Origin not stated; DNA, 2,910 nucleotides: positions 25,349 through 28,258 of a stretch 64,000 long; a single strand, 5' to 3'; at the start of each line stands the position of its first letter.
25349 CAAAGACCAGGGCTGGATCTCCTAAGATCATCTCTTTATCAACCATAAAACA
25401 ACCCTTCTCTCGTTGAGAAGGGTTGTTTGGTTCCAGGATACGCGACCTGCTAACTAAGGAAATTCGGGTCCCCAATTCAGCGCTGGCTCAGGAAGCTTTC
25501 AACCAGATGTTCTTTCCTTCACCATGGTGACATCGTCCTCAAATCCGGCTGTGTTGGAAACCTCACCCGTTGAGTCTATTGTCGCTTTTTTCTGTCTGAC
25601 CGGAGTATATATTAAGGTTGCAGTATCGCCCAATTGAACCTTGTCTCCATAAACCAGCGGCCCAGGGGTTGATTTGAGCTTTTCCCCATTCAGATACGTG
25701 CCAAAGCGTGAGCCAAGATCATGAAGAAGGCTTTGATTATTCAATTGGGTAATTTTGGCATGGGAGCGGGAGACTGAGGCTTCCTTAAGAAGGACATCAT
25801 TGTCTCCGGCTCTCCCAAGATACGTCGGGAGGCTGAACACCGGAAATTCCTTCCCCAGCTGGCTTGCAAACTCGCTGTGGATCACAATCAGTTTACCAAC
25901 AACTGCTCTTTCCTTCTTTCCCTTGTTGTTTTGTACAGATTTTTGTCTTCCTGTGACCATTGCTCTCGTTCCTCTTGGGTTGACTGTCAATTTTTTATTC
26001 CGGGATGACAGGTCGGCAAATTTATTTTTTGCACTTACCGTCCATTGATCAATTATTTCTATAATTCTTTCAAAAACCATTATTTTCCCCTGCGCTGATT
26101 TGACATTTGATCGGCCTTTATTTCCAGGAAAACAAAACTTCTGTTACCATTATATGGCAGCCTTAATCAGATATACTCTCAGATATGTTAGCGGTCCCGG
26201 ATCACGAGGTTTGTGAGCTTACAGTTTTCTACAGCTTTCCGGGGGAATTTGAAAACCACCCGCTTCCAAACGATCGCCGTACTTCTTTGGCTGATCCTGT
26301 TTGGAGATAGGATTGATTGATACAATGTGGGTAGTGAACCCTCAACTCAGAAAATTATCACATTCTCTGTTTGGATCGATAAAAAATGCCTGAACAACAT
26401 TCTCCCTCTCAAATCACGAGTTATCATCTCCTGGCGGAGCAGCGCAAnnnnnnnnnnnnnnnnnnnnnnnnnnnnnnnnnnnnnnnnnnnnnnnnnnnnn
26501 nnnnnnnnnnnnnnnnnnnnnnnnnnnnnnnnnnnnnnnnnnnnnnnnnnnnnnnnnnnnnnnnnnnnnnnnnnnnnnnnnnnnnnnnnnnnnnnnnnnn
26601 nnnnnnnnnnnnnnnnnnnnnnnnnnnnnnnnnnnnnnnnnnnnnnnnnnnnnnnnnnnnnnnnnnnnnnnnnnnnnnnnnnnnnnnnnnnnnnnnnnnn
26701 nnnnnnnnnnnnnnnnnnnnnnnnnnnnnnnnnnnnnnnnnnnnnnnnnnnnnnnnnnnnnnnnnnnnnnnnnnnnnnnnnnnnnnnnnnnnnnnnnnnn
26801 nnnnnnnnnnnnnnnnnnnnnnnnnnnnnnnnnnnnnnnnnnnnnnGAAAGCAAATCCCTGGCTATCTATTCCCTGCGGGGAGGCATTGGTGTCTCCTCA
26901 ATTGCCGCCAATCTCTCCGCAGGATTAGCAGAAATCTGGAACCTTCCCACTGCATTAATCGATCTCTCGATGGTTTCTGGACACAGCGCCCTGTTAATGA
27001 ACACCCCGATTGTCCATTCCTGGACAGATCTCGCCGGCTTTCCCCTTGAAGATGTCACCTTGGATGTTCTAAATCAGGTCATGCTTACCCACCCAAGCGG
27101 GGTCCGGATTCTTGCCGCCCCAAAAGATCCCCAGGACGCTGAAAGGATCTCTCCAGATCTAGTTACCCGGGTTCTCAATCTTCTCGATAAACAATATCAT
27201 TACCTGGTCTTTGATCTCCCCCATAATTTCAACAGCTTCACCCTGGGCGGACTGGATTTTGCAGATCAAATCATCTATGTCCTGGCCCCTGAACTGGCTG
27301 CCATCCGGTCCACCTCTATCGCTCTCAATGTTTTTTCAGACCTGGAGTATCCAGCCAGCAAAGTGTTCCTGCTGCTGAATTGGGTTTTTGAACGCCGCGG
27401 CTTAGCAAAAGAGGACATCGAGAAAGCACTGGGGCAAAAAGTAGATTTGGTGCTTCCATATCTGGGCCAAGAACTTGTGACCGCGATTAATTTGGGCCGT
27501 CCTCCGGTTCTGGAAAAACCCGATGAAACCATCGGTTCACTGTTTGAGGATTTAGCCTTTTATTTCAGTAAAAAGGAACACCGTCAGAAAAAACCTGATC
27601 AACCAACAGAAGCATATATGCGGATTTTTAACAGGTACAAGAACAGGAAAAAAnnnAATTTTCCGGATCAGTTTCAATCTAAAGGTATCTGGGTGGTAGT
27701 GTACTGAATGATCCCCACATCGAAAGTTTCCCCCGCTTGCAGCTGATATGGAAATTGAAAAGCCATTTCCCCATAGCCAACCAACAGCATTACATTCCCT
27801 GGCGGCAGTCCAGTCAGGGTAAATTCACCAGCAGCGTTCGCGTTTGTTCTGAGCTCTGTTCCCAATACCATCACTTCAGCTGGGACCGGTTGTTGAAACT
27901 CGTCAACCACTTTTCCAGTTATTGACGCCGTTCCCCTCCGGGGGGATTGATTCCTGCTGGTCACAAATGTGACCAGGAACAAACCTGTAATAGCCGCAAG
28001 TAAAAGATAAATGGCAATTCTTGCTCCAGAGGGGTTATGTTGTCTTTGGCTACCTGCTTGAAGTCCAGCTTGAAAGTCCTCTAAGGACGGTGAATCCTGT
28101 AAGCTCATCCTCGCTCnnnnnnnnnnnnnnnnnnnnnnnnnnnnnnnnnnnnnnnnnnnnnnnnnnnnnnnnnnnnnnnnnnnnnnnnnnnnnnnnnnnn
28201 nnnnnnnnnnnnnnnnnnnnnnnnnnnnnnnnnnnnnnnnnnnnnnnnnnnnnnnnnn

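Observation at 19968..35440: Tad-like pseudopilin and oversized pilin-adhesin locus wired to a His-Asp phosphorelay and FHA modules, with no Tad motor in the window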

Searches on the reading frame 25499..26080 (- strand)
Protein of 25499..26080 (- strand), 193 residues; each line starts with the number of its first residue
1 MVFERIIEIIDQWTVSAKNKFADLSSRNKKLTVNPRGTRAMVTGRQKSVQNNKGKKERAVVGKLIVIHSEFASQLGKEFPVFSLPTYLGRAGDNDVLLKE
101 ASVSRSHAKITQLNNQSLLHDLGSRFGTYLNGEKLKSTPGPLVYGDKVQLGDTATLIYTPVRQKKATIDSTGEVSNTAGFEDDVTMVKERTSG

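Call 4: search_protein_families(library=pfam, proteins=[window:25499-26080:-], max_evalue=0.01)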
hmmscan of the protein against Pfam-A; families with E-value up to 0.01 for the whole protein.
window:25499-26080:- (193 aa): 2 families
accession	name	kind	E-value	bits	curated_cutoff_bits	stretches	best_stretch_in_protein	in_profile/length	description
PF00498.31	FHA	-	1.7e-16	60.8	20.7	1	87-151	2-67/67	FHA domain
PF16697.10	Yop-YscD_cpl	-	1.4e-11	45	33.2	1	76-155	9-88/94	Inner membrane component of T3SS, cytoplasmic domain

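Call 63: search_protein_families(library=ncbifam, proteins=[window:25499-26080:-], max_evalue=0.001)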
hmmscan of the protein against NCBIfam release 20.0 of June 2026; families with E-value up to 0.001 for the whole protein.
window:25499-26080:- (193 aa): 5 families
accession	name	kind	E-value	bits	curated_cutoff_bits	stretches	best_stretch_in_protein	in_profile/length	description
NF049868.1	FhaB_Rv0019c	equivalog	2.2e-15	57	125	1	38-154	43-155/158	FHA domain-containing protein FhaB/FipA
NF052573.1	HisKinEspAMyxo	equivalog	8.7e-12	43.9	1400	1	63-158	25-119/755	serine histidine kinase EspA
NF041660.2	oxygluDhInhib_OdhI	equivalog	1.7e-10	40.8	200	1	72-153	44-123/130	oxoglutarate dehydrogenase inhibitor Odhl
TIGR03354.1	VI_FHA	hypoth_equivalog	2.5e-06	27.6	120.25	1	88-166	28-112/420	type VI secretion system-associated FHA domain protein TagH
NF033760.1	gliding_GltG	equivalog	3.2e-06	26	650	1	88-177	28-114/650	adventurous gliding motility protein GltG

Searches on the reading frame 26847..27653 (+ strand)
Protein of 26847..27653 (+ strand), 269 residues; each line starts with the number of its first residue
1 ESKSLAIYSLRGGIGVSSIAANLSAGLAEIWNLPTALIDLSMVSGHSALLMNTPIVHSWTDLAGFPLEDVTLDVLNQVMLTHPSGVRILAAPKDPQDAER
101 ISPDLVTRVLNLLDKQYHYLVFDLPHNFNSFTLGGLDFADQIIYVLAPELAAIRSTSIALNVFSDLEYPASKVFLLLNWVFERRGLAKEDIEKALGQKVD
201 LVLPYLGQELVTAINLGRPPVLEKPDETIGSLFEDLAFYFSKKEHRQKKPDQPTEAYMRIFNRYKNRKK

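Call 36: find_related_loci(query=A2, collection=metagenome_contigs, flank=10000)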
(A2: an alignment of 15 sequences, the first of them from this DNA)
Query A2 (259 aa) in metagenome_contigs; peptide patterns used: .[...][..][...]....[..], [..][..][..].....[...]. (x = any residue, [..] = any of these).
308 stretches matched a pattern; 210 encode a relative of the query (tblastn E <= 1e-3); the best 80 are kept; 80 distinct loci.
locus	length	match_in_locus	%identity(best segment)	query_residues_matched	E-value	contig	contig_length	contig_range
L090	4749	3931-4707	51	1-259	2e-91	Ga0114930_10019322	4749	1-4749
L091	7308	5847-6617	49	3-259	4e-90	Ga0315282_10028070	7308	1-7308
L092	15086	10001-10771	50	1-257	1e-89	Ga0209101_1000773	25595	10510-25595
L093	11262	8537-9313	51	1-259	8e-90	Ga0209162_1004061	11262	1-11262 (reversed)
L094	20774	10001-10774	50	2-259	2e-89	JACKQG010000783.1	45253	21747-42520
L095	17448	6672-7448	48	1-259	2e-89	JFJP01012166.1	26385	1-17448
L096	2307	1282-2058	49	1-259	2e-92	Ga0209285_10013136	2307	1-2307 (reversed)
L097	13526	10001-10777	51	1-259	6e-89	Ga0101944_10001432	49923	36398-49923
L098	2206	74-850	49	1-259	2e-92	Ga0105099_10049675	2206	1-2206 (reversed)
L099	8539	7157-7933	51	1-259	1e-88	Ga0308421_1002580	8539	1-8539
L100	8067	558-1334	50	1-259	1e-88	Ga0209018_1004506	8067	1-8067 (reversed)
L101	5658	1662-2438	49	1-259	5e-88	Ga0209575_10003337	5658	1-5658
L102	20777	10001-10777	51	1-259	4e-88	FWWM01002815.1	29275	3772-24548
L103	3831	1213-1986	48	2-259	3e-88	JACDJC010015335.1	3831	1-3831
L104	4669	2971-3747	47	1-259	6e-88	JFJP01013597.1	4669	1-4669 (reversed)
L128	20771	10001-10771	47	1-257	8e-83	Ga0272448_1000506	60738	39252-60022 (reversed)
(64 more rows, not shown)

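Call 47: search_solved_structures(query=A2, max_evalue=0.01)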
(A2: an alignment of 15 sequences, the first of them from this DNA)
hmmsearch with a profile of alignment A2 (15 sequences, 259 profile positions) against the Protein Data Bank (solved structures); distinct sequences matched with E-value up to 0.01: 28.
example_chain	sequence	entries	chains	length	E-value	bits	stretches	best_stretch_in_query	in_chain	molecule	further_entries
3ea0_A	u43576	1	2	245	1.8e-22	82.9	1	3-240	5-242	ATPase, ParA family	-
1hyq_A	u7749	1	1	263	3e-19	72.4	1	3-250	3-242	CELL DIVISION INHIBITOR (MIND-1)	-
4v02_A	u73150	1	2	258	4.6e-17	65.2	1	2-225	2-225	SITE-DETERMINING PROTEIN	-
6riq_C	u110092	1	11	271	1.1e-16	64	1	2-231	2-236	Site-determining protein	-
4v03_A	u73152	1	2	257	2e-16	63.1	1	2-225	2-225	SITE-DETERMINING PROTEIN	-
3q9l_A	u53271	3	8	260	5e-14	55.3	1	2-225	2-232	Septum site-determining protein minD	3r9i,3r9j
8ray_B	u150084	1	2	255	2.6e-09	39.8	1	2-222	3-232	ParA family protein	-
1ion_A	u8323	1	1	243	8.1e-09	38.2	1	2-238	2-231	PROBABLE CELL DIVISION INHIBITOR MIND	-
4rz3_A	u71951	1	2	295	1.7e-08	37.2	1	3-238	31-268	Site-determining protein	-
1g3q_A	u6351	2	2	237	2.5e-08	36.6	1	2-237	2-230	CELL DIVISION INHIBITOR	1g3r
8pb9_A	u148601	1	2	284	2.7e-08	36.5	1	3-156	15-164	Antiactivator FleN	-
8p53_A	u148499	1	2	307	3.6e-08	36.1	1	3-156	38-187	Antiactivator FleN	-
4rz2_A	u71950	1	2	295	1e-07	34.6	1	3-238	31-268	Site-determining protein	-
5j1j_A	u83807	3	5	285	1.5e-07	34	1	3-156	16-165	Site-determining protein | Transcriptional antiactivator FleN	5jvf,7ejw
8jmj_A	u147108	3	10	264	6.6e-07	31.9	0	2-43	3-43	SpoOJ regulator (Soj)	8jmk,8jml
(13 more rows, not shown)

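Call 80: search_protein_families(library=pfam, proteins=[L128:14080-16089:-, L128:12249-14069:-, L128:11646-12101:+, L128:17006-18550:-, L128:18563-19558:-, L128:19444-20430:-, L128:7934-9577:-], max_evalue=0.0001)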
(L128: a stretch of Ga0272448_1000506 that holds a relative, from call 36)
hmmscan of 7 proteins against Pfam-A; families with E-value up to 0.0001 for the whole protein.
L128:14080-16089:- (669 aa): 2 families
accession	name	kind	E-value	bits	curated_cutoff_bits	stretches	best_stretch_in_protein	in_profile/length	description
PF00005.33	ABC_tran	-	4.4e-33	115.2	25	1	437-587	1-137/137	ABC transporter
PF00664.28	ABC_membrane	-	7.5e-23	82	28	1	110-374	5-271/274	ABC transporter transmembrane region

L128:12249-14069:- (606 aa): 3 families
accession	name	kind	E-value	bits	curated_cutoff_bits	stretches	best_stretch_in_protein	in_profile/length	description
PF00664.28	ABC_membrane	-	1e-36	127.5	28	1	38-302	2-269/274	ABC transporter transmembrane region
PF00005.33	ABC_tran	-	4.6e-32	111.9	25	1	368-517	1-137/137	ABC transporter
PF02463.25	SMC_N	-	4.1e-06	26.8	40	0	406-559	108-211/220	RecF/RecN/SMC N terminal domain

L128:11646-12101:+ (151 aa): 2 families
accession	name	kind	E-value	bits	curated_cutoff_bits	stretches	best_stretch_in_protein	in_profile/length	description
PF13715.12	CarbopepD_reg_2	-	2.1e-11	44.1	32.2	1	62-131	1-73/88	CarboxypepD_reg-like domain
PF13620.12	CarboxypepD_reg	-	4.9e-10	40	32.3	1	62-130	2-77/82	Carboxypeptidase regulatory-like domain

L128:17006-18550:- (514 aa): 2 families
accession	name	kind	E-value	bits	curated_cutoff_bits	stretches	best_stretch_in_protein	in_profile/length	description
PF13229.12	Beta_helix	-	1.6e-18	67.3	25.9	2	285-415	27-149/158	Right handed beta helix region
PF17161.10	DUF5123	-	8.6e-05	24.1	35.1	0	390-471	23-106/113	Domain of unknown function (DUF5123)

L128:18563-19558:- (331 aa): 0 families

L128:19444-20430:- (328 aa): 0 families

L128:7934-9577:- (547 aa): 1 family
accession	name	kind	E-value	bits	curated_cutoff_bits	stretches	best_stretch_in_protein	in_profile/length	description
PF06253.16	MTTB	-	7.1e-117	390.9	25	1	55-523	27-493/500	Trimethylamine methyltransferase (MTTB)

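Call 87: search_protein_families(library=ncbifam, proteins=[window:26847-27653:+], max_evalue=0.01)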
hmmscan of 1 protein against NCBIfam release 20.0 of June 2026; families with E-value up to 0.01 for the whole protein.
seq(269 aa): 5 families
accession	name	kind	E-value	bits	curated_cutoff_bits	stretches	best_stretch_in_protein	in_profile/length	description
TIGR01969.1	minD_arch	subfamily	3.5e-12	46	201.75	1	5-252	3-242/251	cell division ATPase MinD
TIGR01968.1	minD_bact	equivalog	9.9e-12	44.7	212.9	1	5-249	4-245/261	septum site-determining protein MinD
TIGR03815.1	CpaE_hom_Actino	equivalog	4.4e-09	35.9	154.45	1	2-221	111-322/340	septum site-determining protein Ssd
TIGR03371.1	cellulose_yhjQ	equivalog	4.2e-06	26.4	157.85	1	3-205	2-203/246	cellulose biosynthesis protein BcsQ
NF008079.0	PRK10818.1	equivalog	5.4e-06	25.9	508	1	6-164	6-161/270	septum site-determining protein MinD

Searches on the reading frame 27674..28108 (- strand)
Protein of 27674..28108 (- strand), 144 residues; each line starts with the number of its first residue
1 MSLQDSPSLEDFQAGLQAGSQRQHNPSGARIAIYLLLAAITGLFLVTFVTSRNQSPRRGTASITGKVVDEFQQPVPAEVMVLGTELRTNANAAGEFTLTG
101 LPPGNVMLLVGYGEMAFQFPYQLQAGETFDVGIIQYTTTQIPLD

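Call 4: search_protein_families(library=pfam, proteins=[window:27674-28108:-], max_evalue=0.01)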
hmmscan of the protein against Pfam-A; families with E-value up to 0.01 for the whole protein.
window:27674-28108:- (144 aa): 2 families
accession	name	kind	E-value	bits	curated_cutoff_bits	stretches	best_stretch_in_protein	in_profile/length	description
PF13620.12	CarboxypepD_reg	-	7.5e-09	36.3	32.3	1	62-128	1-74/82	Carboxypeptidase regulatory-like domain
PF13715.12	CarbopepD_reg_2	-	1.3e-07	31.9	32.2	1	63-131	1-72/88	CarboxypepD_reg-like domain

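Call 63: search_protein_families(library=ncbifam, proteins=[window:27674-28108:-], max_evalue=0.001)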
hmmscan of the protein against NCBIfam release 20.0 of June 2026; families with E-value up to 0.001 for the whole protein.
window:27674-28108:- (144 aa): 0 families

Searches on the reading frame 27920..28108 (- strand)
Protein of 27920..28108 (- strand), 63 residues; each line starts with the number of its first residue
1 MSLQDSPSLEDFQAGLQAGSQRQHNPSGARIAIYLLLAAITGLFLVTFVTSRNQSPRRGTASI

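Call 23: search_protein_families(library=pfam, proteins=[window:27920-28108:-], max_evalue=10)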
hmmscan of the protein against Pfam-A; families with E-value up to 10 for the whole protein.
seq(63 aa): 0 families
